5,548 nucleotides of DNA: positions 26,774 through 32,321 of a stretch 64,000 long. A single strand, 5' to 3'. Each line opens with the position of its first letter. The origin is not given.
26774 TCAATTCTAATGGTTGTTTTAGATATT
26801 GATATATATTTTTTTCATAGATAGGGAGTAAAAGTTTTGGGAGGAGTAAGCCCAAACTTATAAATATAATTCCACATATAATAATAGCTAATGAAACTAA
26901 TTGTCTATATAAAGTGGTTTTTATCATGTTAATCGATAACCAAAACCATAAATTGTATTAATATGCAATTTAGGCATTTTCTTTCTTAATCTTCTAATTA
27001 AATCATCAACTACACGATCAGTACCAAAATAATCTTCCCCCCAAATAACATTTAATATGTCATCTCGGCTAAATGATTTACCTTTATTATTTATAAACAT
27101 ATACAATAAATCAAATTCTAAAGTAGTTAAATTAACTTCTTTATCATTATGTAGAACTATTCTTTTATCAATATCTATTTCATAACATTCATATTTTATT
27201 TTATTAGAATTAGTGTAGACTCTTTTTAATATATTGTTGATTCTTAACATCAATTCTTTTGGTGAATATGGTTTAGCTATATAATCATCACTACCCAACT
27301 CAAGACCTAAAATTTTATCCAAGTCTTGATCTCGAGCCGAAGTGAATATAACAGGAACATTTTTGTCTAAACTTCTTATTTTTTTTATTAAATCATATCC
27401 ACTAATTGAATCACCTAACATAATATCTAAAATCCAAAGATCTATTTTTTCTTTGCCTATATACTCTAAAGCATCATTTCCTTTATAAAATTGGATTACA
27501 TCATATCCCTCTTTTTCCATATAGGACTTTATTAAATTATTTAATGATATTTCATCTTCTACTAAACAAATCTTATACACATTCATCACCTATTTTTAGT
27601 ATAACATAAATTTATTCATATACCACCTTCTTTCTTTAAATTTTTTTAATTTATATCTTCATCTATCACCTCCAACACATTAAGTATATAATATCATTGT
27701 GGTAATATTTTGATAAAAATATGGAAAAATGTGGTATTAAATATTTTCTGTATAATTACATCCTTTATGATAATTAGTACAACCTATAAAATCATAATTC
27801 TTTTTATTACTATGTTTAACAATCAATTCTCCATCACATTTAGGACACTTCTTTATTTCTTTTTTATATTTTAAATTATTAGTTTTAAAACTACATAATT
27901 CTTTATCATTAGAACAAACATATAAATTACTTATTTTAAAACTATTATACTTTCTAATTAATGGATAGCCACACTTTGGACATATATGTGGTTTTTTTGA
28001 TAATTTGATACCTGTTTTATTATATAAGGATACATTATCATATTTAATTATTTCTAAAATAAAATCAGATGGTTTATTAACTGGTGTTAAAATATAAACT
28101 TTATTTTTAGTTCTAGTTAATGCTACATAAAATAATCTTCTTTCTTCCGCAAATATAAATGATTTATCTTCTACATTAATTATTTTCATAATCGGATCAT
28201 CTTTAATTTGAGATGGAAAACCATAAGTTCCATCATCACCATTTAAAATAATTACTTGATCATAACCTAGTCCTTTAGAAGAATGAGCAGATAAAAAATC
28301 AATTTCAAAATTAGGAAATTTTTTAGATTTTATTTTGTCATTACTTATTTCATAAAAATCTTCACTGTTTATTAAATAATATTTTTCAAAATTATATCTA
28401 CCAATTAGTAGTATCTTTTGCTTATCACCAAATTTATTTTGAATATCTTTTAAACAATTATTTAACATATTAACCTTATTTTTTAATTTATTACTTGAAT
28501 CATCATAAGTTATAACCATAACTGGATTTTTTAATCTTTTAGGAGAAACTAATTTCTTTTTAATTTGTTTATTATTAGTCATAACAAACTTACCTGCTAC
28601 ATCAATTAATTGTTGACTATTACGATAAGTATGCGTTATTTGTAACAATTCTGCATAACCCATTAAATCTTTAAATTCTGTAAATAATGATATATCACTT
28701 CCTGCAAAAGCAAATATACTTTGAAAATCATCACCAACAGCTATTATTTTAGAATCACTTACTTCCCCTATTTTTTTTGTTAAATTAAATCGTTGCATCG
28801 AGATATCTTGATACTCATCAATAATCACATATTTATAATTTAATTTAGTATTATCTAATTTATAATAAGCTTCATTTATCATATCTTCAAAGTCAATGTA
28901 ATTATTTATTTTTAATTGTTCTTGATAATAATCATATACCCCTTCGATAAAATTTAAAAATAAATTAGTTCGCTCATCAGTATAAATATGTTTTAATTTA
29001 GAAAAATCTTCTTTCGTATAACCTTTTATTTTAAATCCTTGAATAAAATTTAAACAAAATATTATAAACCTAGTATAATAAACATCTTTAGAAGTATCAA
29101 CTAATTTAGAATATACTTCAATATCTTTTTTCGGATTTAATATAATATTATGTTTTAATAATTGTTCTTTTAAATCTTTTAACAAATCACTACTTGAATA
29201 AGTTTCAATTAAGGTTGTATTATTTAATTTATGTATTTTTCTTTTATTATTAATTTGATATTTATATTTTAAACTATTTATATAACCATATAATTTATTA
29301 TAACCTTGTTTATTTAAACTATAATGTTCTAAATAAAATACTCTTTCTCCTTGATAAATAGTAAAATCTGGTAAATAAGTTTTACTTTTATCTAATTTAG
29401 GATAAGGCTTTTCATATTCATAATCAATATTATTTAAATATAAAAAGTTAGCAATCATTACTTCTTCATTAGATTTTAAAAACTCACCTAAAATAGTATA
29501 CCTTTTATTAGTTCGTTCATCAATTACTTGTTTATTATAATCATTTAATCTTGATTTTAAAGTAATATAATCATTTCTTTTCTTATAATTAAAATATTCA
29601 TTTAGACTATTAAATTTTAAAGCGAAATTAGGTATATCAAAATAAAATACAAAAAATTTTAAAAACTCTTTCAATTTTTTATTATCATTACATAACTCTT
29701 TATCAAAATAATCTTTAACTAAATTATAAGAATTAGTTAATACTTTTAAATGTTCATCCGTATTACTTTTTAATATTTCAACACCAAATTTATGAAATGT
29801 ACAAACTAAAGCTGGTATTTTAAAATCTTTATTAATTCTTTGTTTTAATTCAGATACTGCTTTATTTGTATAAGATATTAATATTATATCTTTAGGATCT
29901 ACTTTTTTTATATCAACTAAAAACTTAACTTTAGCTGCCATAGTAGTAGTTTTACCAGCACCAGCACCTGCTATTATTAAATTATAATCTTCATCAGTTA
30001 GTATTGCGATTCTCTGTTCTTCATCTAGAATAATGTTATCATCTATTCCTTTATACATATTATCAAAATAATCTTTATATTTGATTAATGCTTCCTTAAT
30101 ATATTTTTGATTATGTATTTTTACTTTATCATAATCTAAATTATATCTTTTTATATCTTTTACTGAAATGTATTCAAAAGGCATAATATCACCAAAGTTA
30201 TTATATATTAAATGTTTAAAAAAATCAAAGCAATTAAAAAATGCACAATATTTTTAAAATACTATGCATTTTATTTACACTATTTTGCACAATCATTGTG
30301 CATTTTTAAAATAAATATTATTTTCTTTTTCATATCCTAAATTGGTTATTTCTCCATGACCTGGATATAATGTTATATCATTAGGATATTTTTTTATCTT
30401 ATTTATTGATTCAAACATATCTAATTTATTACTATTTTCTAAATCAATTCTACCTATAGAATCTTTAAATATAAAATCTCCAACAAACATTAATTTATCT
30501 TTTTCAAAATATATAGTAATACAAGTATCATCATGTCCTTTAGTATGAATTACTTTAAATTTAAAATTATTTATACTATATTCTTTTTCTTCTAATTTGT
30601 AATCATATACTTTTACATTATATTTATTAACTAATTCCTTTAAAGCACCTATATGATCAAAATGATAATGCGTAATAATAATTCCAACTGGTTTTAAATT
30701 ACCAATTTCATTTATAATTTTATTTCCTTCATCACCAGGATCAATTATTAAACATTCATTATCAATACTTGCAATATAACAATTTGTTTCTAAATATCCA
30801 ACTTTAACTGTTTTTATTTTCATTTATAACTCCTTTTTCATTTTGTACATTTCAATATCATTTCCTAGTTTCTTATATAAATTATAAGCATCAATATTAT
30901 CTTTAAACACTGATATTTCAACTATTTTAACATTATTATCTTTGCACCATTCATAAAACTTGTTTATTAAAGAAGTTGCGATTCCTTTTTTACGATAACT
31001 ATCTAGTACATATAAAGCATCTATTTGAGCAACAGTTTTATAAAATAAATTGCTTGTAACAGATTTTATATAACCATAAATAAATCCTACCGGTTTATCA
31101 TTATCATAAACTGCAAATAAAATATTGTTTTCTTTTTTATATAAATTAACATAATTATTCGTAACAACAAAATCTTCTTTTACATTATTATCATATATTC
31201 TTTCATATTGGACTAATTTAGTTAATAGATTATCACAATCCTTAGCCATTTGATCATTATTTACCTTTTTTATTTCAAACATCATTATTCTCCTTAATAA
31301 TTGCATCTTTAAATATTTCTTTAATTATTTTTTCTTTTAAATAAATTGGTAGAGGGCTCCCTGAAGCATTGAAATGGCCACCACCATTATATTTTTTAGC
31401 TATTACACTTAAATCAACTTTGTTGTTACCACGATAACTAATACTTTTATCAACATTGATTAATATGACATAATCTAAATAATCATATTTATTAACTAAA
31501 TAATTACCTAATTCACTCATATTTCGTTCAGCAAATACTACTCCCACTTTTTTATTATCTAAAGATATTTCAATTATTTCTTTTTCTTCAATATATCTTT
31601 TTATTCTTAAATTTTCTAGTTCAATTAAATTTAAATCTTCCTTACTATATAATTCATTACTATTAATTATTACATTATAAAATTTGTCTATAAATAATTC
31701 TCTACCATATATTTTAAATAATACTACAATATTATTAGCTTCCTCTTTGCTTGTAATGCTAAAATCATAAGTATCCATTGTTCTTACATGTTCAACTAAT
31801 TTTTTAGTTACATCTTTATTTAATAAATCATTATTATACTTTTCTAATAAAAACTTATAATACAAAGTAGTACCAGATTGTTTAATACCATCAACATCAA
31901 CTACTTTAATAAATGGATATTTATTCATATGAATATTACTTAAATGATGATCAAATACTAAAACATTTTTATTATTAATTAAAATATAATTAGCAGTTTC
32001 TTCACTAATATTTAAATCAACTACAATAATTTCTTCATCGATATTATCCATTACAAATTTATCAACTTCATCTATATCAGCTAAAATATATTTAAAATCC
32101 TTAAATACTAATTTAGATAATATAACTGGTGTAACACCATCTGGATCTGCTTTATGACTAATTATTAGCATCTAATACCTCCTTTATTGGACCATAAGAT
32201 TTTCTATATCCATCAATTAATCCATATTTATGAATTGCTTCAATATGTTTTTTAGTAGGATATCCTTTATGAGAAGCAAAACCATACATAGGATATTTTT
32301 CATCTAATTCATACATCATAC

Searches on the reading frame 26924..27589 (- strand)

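Call 23: search_protein_families(library=pfam, proteins=[window:26924-27589:-])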
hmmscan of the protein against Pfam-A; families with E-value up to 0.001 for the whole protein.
window:26924-27589:- (221 aa): 2 families
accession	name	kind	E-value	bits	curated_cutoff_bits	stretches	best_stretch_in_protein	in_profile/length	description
PF00072.30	Response_reg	-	5.3e-25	88.2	30.2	1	7-117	1-110/111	Response regulator receiver domain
PF00486.34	Trans_reg_C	-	4e-22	78.5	26.2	1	150-220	2-77/77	Transcriptional regulatory protein, C terminal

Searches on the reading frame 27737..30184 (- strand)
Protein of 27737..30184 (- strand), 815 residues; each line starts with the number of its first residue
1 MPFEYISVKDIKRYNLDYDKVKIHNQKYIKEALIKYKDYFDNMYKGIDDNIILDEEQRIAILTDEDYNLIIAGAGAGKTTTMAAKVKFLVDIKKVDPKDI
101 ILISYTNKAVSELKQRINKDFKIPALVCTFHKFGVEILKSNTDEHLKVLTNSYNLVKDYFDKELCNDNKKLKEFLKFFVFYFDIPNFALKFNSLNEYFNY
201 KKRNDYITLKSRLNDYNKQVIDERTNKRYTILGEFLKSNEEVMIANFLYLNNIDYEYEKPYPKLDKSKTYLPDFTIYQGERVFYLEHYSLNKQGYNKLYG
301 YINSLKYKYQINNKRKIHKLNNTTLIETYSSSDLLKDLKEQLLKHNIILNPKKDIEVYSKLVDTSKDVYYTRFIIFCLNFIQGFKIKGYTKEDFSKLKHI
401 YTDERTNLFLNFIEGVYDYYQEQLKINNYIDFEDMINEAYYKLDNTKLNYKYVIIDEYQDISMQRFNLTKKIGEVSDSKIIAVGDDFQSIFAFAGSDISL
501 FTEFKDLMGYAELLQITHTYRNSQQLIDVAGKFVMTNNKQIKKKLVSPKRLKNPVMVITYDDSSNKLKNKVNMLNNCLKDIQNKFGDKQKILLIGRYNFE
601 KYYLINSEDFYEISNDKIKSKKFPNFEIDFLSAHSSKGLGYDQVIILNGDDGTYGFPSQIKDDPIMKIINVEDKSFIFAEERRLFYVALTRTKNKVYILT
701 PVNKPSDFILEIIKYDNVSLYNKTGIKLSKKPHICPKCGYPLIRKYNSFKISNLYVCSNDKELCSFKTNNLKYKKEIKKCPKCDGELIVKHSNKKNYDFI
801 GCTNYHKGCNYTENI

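Call 36: search_protein_families(library=pfam, proteins=[window:27737-30184:-])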
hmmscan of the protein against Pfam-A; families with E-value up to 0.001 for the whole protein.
window:27737-30184:- (815 aa): 7 families
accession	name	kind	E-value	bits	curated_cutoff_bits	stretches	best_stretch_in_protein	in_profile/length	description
PF00580.27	UvrD-helicase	-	1.6e-40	140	23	2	53-236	1-173/271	UvrD/REP helicase N-terminal domain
PF13245.12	AAA_19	-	3.3e-21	76.3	25.1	1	59-493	3-133/134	AAA domain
PF13361.12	UvrD_C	-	4.3e-11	43.3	25.6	1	20-699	156-346/350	UvrD-like helicase C-terminal domain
PF01396.24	Zn_ribbon_Top1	-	3.4e-10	40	32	1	778-814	2-35/39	Topoisomerase DNA binding C4 zinc finger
PF13604.12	AAA_30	-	3.8e-07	30.5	27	1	54-118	3-67/191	AAA domain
PF13538.12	UvrD_C_2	-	1.2e-06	28.7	27.4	1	674-698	27-51/52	UvrD-like helicase C-terminal domain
PF01443.25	Viral_helicase1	-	9.6e-06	26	21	0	448-582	58-186/228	Viral superfamily 1 RNA helicase core domain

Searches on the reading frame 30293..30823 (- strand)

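Call 23: search_protein_families(library=pfam, proteins=[window:30293-30823:-])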
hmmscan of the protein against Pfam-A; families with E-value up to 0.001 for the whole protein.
window:30293-30823:- (176 aa): 2 families
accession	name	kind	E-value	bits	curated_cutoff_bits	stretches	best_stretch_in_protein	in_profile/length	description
PF00753.33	Lactamase_B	-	1.6e-27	97.2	22.7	2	11-81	4-80/196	Metallo-beta-lactamase superfamily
PF13483.12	Lactamase_B_3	-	0.00044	20.7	24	1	8-95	2-81/160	Beta-lactamase superfamily domain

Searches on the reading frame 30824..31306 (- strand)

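Call 23: search_protein_families(library=pfam, proteins=[window:30824-31306:-])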
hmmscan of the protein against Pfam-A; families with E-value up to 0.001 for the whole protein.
window:30824-31306:- (160 aa): 7 families
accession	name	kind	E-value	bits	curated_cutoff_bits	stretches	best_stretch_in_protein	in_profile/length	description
PF00583.31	Acetyltransf_1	-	3.2e-18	66.5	20.7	1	56-148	28-115/116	Acetyltransferase (GNAT) family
PF13508.13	Acetyltransf_7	-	9.1e-12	45.6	27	1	60-148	2-81/84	Acetyltransferase (GNAT) domain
PF13673.13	Acetyltransf_10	-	1.1e-10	42.1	23.6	1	44-148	14-106/128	Acetyltransferase (GNAT) domain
PF13420.13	Acetyltransf_4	-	1.8e-06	28.5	24.3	1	54-151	42-136/155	Acetyltransferase (GNAT) domain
PF08445.16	FR47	-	7.5e-05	23.1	22.1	1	73-148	2-76/86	FR47-like protein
PF13302.13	Acetyltransf_3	-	0.00033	21.8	25.4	1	53-148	45-136/138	Acetyltransferase (GNAT) domain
PF14542.12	Acetyltransf_CG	-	0.00033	21.2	30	1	91-132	23-64/80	GCN5-related N-acetyl-transferase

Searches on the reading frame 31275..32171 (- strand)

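Call 36: search_protein_families(library=pfam, proteins=[window:31275-32171:-])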
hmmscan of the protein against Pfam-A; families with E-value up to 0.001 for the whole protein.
window:31275-32171:- (298 aa): 2 families
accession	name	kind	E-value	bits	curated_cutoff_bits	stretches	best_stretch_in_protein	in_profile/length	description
PF01368.27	DHH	-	9.5e-09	36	28.1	1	2-125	3-117/125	DHH family, N-terminal domain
PF02272.25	DHHA1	-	6.8e-05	23.7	25.9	1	218-285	18-95/102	DHHA1 domain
